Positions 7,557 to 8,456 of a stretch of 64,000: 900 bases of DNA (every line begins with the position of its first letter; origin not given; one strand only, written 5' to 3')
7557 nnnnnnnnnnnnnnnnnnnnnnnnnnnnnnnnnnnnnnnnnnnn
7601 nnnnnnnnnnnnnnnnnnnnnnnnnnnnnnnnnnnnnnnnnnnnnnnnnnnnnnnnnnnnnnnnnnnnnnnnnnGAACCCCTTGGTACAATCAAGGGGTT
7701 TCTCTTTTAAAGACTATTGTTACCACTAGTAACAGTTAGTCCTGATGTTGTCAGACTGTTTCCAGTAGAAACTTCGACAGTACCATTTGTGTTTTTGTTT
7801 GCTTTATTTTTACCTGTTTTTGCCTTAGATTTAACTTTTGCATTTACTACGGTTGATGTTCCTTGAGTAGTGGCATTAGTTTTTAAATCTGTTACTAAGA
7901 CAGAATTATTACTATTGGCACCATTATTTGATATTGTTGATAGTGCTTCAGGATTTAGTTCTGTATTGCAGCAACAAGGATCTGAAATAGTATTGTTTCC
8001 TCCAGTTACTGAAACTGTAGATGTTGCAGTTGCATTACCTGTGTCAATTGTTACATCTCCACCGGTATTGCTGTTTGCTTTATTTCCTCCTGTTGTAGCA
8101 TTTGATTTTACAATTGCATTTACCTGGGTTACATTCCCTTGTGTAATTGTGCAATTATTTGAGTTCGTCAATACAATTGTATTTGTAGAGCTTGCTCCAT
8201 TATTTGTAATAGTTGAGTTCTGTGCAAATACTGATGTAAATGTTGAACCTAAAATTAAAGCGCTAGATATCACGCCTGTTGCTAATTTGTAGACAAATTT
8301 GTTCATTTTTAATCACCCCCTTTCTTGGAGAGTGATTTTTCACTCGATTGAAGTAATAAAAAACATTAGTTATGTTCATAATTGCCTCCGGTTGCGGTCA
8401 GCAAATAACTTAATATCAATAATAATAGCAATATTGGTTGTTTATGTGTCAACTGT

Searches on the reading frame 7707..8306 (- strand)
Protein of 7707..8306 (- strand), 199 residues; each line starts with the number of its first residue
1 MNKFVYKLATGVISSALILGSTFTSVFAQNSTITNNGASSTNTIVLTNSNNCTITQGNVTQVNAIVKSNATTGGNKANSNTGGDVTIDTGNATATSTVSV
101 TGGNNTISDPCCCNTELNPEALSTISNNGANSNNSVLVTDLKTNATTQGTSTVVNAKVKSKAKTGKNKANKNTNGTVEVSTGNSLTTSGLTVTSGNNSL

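Call 9: search_protein_families(library=pfam, proteins=[window:7707-8306:-], max_evalue=0.01)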
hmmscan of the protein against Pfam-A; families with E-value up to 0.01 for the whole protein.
window:7707-8306:- (199 aa): 0 families

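Call 14: find_encoding_contigs(protein=window:7707-8306:-, flank=3000, max_places=6)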
Protein window:7707-8306:- (199 aa): 9 contigs read that carry it; 6 places shown.
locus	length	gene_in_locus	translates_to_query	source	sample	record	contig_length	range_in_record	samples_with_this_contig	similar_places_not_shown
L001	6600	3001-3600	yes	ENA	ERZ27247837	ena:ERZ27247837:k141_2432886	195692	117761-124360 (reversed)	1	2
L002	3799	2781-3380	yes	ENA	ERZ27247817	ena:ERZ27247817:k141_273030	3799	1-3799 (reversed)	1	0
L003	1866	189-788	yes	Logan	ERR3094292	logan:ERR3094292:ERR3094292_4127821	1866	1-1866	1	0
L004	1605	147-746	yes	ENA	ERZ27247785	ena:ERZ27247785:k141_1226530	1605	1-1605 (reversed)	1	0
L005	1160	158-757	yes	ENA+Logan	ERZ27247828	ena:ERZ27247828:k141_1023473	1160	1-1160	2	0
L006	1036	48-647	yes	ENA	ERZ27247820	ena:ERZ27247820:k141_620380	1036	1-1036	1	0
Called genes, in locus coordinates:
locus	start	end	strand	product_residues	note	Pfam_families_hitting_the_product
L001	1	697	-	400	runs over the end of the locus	PF07690:MFS_1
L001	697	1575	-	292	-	PF00483:NTP_transferase, PF12804:NTP_transf_3 (weak)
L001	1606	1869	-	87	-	-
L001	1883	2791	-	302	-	PF00188:CAP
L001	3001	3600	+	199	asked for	-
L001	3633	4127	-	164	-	PF04203:Sortase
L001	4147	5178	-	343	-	-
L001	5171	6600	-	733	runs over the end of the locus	-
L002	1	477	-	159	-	?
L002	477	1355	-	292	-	PF00483:NTP_transferase, PF12804:NTP_transf_3 (weak)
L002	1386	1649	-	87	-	-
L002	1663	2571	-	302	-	PF00188:CAP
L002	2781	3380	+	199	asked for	-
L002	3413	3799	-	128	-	?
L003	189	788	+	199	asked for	-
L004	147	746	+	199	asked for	-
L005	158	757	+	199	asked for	-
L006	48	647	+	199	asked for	-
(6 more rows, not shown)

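Call 15: find_homologous_proteins(query=window:7707-8306:-)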
Query window:7707-8306:- (199 aa): 120 proteins with E <= 0.001 among 765 candidates.
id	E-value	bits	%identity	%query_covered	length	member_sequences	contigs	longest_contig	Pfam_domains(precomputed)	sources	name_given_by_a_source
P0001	6.6e-107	373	100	100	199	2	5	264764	-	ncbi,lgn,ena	-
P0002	5.9e-49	184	55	100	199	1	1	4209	-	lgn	-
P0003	8.8e-48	180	54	100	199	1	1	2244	-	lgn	-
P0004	4.2e-47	178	57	100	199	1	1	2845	-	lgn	-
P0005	4.2e-46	175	56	100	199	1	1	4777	-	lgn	-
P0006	3.4e-41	159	50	100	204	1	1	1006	-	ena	-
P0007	3.5e-38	149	52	97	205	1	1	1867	-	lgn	-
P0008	3.5e-36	143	47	99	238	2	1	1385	-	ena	-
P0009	3.6e-36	143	48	100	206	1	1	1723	-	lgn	-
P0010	3.9e-36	143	47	88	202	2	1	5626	-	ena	-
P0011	4.6e-36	142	48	100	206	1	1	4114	-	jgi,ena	-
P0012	5.0e-36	142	47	100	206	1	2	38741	-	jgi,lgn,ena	jgi:hypothetical protein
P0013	7.1e-36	142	47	86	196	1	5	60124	-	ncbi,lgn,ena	ncbi:MAG: hypothetical protein AAB512_04300 [Patescibacteria group bacterium]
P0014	4.5e-35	139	46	100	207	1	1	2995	-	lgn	-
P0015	2.7e-34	137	49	82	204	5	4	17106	-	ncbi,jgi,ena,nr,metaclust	ncbi:MAG: hypothetical protein A2868_00935 [Candidatus Levybacteria bacterium RIFCSPHIGHO2_01_FULL_4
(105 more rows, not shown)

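Call 17: find_related_loci(query=A2, collection=genome_contigs, flank=2500)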
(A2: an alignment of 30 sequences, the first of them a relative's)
Query A2 (199 aa) in genome_contigs; peptide patterns used: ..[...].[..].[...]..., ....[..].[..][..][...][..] (x = any residue, [..] = any of these).
147 stretches matched a pattern; 98 encode a relative of the query (tblastn E <= 1e-3); the best 80 are kept; 80 distinct loci.
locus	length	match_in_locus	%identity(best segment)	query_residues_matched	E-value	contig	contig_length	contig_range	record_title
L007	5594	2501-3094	52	1-199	3e-43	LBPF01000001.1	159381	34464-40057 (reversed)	MAG: Candidatus Woesebacteria bacterium GW2011_GWB1_33_38 UR44_C0001, whole genome shotgun sequence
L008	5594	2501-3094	47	1-199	1e-42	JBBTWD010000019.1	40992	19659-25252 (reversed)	MAG: Patescibacteria group bacterium isolate H43-bin018_1 H43_bin018_1_000000000019, whole genome shotgun sequence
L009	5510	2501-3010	47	3-174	6e-38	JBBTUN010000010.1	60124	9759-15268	MAG: Patescibacteria group bacterium isolate H41-bin134_1 H41_bin134_1_000000000010, whole genome shotgun sequence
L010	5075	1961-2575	46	4-199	7e-36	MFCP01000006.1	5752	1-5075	MAG: Candidatus Daviesbacteria bacterium RIFCSPHIGHO2_01_FULL_40_11 rifcsphigho2_01_scaffold_125153, whole genome shotgu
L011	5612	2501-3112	39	1-199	2e-35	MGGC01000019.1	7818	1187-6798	MAG: Candidatus Woesebacteria bacterium RIFCSPHIGHO2_01_FULL_38_10 rifcsphigho2_01_scaffold_27228, whole genome shotgun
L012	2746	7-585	44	6-199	6e-34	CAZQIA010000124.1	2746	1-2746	MAG TPA_asm: uncultured Gammaproteobacteria bacterium isolate SRP173033_co3_77 genome assembly, contig: NODE_66689_lengt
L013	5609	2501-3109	46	5-199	1e-33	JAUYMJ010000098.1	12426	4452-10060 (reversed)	MAG: bacterium isolate C24_metabat.bin.81 C24_k141_269856, whole genome shotgun sequence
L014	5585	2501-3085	45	3-182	2e-33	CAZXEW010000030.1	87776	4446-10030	MAG TPA_asm: uncultured Gammaproteobacteria bacterium isolate binchicken_co203_146 genome assembly, contig: k141_1114489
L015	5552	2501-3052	47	1-184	1e-31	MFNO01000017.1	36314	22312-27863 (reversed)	MAG: Candidatus Levybacteria bacterium RIFCSPHIGHO2_01_FULL_38_26 rifcsphigho2_01_scaffold_3234, whole genome shotgun se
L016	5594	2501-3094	44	1-199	3e-29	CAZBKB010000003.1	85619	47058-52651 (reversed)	MAG TPA_asm: uncultured Gammaproteobacteria bacterium isolate SRP050083_co1_19 genome assembly, contig: NODE_48_length_8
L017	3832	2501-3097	42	1-199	1e-28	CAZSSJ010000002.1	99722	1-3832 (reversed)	MAG TPA_asm: uncultured Gammaproteobacteria bacterium isolate SRP050083_co1_3 genome assembly, contig: NODE_32_length_99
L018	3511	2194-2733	38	1-184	9e-29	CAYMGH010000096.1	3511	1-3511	MAG TPA_asm: uncultured Gammaproteobacteria bacterium isolate SRP269290_co1_900 genome assembly, contig: NODE_51788_leng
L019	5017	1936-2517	43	10-199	2e-28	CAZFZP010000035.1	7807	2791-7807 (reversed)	MAG TPA_asm: uncultured Gammaproteobacteria bacterium isolate SRP050083_co3_227 genome assembly, contig: NODE_10250_leng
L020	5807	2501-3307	41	1-184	2e-28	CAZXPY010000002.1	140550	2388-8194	MAG TPA_asm: uncultured Gammaproteobacteria bacterium isolate binchicken_co134_1330 genome assembly, contig: NODE_282_le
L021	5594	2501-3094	41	3-199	4e-28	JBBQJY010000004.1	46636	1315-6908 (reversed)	MAG: Candidatus Curtissbacteria bacterium isolate Co_metawrap_659 Cmw_659_k141_3640628_length_46636_cov_10.0000, whole g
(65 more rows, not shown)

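Call 34: search_protein_families(library=ncbifam, proteins=[window:7707-8306:-], max_evalue=0.1)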
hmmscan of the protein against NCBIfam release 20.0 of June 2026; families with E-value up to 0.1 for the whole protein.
window:7707-8306:- (199 aa): 0 families

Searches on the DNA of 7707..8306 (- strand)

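Call 53: build_rna_model(alignment_id=A5, structure=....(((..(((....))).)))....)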
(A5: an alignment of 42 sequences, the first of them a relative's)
Model R1 built from alignment A5 (42 sequences, 27 columns); structure: as given.
model positions 27; base pairs 6; branch points 0; effective number of sequences 42; information 1.197 bits per position. Calibrated on 0.2 Mb of random sequence (short: E-values are rough).
structure used (alignment columns):
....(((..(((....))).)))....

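Call 55: search_with_rna_model(model_id=R1, source=window, filters=off, max_evalue=10)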
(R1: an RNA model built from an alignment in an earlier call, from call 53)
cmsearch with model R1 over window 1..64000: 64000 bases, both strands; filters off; matches with E-value up to 10: 9.
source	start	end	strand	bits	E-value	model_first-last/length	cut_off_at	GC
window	2442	2468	+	42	3e-13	1-27/27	no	0.48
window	8380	8406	-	34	3.6e-10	1-27/27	no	0.52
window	41829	41858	-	8.7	2.3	1-27/27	no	0.4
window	14891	14909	+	8.2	3.6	1-27/27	no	0.42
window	63679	63696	-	7.6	5.7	1-27/27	no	0.44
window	52937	52952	+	7.6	6.1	1-27/27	no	0.31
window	20931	20949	+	7.5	6.5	1-27/27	no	0.26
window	3954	3970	-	7.5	6.5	1-27/27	no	0.18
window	44150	44182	-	7.3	7.9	1-27/27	no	0.39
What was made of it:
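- Checked: A covariance model of the core scores the two copies at 42 and 34 bits, and the next best hit in 64 kb scores 8.7 bits (call 55).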

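Call 57: search_with_rna_model(model_id=R1, sources=[L007, L008, L009, L010, L011, L012, L013, L014, L015, L016, L017, L018, L019, L020, L021, L022, L023, L024, L025, L026, L027, L028, L029, L030, L031, L032, L033, L034, L035, L036, L037, L038, L039, L040, L041, L042, L043, L044, L045, L046, L047, L048, L049, L050, L051, L052, L053, L054, L055, L056, L057, L058, L059, L060, L061, L062, L063, L064, L065, L066, L067, L068, L069, L070, L071, L072, L073, L074, L075, L076, L077, L078, L079, L080, L081, L082, L083, L084, L085, L086], max_evalue=1)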
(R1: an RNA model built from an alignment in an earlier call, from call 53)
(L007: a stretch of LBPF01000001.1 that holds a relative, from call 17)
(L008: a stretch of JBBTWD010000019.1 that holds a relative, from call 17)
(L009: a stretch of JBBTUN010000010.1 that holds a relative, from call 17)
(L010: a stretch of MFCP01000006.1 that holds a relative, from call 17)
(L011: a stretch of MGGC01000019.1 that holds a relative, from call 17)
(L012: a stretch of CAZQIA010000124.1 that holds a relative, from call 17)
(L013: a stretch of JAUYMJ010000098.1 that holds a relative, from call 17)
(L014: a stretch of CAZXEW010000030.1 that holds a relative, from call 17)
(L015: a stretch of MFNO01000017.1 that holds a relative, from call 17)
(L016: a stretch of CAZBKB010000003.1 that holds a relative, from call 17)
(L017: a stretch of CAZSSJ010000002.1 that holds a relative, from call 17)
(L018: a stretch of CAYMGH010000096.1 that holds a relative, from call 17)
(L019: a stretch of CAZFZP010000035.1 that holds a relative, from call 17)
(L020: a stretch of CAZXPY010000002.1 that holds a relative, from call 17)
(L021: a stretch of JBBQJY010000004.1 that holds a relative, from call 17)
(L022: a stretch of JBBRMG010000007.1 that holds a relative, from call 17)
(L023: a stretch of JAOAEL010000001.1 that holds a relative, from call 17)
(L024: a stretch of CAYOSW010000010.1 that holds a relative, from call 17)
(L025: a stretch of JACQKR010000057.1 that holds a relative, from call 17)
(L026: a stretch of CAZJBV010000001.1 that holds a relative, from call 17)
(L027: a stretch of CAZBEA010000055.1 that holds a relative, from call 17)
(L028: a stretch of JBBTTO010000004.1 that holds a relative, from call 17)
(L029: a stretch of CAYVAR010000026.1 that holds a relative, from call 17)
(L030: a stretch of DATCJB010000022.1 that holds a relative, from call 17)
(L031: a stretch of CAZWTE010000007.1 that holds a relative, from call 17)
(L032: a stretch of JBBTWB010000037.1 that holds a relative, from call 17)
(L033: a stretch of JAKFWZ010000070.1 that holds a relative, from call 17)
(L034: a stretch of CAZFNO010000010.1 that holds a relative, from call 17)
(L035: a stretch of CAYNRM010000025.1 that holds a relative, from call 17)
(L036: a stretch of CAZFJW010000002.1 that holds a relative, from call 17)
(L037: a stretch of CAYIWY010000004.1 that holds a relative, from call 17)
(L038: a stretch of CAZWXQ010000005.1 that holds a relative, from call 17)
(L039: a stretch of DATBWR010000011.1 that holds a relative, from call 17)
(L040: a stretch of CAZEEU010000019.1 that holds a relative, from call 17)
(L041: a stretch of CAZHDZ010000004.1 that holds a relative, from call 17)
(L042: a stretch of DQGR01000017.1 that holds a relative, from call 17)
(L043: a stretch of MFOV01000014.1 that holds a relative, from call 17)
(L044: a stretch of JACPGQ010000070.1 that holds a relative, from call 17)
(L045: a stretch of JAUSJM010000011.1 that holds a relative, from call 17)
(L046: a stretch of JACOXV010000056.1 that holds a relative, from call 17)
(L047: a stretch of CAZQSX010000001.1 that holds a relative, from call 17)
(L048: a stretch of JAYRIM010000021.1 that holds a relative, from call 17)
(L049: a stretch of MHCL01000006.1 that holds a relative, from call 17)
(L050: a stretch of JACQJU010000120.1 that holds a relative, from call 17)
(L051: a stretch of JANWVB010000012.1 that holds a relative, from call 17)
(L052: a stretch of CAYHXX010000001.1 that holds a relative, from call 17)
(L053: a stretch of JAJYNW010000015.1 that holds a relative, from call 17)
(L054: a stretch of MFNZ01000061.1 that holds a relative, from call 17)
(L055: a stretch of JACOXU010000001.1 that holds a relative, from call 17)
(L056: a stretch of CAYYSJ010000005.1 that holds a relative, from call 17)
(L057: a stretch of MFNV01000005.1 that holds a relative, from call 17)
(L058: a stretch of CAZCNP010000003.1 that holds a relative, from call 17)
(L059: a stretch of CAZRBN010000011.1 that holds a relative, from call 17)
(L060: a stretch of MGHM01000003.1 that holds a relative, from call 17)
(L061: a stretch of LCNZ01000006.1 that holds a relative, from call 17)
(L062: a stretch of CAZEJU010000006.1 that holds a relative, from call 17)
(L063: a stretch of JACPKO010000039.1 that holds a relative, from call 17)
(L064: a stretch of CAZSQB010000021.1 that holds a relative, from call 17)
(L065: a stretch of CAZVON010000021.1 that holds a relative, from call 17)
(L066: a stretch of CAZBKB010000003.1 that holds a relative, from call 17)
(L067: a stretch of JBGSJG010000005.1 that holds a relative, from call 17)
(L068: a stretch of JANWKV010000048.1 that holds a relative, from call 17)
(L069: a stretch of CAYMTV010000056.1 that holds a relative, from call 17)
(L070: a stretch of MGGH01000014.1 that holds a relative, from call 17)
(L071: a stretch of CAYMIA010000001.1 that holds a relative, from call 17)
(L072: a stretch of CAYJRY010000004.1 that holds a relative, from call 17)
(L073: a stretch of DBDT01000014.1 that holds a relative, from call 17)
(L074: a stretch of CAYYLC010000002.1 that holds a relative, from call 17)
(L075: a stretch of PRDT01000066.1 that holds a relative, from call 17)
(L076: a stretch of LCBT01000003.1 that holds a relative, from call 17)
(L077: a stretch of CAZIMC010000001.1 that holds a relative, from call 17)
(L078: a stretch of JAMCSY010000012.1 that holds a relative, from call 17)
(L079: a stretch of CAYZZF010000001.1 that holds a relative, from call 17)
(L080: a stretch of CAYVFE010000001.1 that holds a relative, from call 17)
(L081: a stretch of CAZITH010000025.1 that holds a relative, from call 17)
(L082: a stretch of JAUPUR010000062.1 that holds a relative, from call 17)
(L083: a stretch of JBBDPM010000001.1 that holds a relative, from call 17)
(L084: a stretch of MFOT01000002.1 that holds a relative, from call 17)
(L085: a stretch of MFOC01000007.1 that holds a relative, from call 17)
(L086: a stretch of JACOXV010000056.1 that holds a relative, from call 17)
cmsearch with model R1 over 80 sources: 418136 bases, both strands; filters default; matches with E-value up to 1: 48.
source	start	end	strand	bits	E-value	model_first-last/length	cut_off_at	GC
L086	2328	2354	+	42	1.9e-12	1-27/27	no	0.48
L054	2347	2373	+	41.8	2.4e-12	1-27/27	no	0.52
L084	2338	2364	+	41.1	4.4e-12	1-27/27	no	0.48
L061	2352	2378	+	40.8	5.5e-12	1-27/27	no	0.52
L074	2307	2333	+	40.5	7.6e-12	1-27/27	no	0.56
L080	2313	2339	+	40.3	8.6e-12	1-27/27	no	0.56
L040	2308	2334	+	40.3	9e-12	1-27/27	no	0.59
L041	2308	2334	+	40.3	9e-12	1-27/27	no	0.59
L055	2309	2335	+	40.1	1e-11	1-27/27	no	0.52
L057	2325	2351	+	40.1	1e-11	1-27/27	no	0.52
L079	2317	2343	+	40.1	1e-11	1-27/27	no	0.52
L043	2309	2335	+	39.9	1.2e-11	1-27/27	no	0.56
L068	1542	1568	+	39.9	1.3e-11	1-27/27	no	0.52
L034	2328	2354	+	39.6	1.6e-11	1-27/27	no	0.52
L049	2323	2349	+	39.2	2.3e-11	1-27/27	no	0.59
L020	284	310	+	37.7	9.1e-11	1-27/27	no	0.56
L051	2279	2305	+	37.5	1e-10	1-27/27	no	0.59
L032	1239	1265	+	36.8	2e-10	1-27/27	no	0.48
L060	2323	2349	+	36.6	2.4e-10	1-27/27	no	0.67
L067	2352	2378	+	36.6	2.4e-10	1-27/27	no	0.67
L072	2239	2265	+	36.5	2.6e-10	1-27/27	no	0.52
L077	2282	2308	+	36.4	2.7e-10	1-27/27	no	0.48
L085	2355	2381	+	36.1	3.6e-10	1-27/27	no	0.63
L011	2262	2288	+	36.1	3.8e-10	1-27/27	no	0.44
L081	2305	2331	+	34.9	1.1e-09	1-27/27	no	0.56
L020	2295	2321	+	34.9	1.1e-09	1-27/27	no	0.67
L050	1068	1094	+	34.9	1.1e-09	1-27/27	no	0.56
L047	2325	2351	+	34.3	1.8e-09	1-27/27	no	0.59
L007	2374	2400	+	34.3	1.8e-09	1-27/27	no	0.48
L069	2113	2139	+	33.8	2.9e-09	1-27/27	no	0.56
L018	2049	2075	+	33.3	4.3e-09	1-27/27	no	0.52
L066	2323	2349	+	33.2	5e-09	1-27/27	no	0.63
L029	2249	2275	+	32.8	6.9e-09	1-27/27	no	0.63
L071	2341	2367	+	32.7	7.5e-09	1-27/27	no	0.56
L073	2290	2316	+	32.6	8.6e-09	1-27/27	no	0.67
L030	2319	2345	+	32.2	1.2e-08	1-27/27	no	0.63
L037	2317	2343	+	32.1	1.3e-08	1-27/27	no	0.52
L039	2328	2354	+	31.8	1.7e-08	1-27/27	no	0.52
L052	2329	2355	+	31.8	1.7e-08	1-27/27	no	0.52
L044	2275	2301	+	31.4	2.4e-08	1-27/27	no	0.56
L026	2275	2301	+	30.1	7.4e-08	1-27/27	no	0.52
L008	2462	2488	+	29.5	1.4e-07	1-27/27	no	0.59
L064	2217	2243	+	28.7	2.8e-07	1-27/27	no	0.67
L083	2213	2239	+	27.8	6e-07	1-27/27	no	0.56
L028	2202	2228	+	19.4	0.0011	1-27/27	no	0.63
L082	605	631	+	18.5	0.0024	1-27/27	no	0.48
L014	5483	5509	+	13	0.33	1-27/27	no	0.44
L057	5070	5102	+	12.7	0.41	1-27/27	no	0.52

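Call 63: search_rna_families(sources=[L032, L034, L037, L040, L043, L049, L050, L054, L057, L060, L061, L066, L068, L071, L073, L079, L084, L086, L007, L077], threshold=gathering)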
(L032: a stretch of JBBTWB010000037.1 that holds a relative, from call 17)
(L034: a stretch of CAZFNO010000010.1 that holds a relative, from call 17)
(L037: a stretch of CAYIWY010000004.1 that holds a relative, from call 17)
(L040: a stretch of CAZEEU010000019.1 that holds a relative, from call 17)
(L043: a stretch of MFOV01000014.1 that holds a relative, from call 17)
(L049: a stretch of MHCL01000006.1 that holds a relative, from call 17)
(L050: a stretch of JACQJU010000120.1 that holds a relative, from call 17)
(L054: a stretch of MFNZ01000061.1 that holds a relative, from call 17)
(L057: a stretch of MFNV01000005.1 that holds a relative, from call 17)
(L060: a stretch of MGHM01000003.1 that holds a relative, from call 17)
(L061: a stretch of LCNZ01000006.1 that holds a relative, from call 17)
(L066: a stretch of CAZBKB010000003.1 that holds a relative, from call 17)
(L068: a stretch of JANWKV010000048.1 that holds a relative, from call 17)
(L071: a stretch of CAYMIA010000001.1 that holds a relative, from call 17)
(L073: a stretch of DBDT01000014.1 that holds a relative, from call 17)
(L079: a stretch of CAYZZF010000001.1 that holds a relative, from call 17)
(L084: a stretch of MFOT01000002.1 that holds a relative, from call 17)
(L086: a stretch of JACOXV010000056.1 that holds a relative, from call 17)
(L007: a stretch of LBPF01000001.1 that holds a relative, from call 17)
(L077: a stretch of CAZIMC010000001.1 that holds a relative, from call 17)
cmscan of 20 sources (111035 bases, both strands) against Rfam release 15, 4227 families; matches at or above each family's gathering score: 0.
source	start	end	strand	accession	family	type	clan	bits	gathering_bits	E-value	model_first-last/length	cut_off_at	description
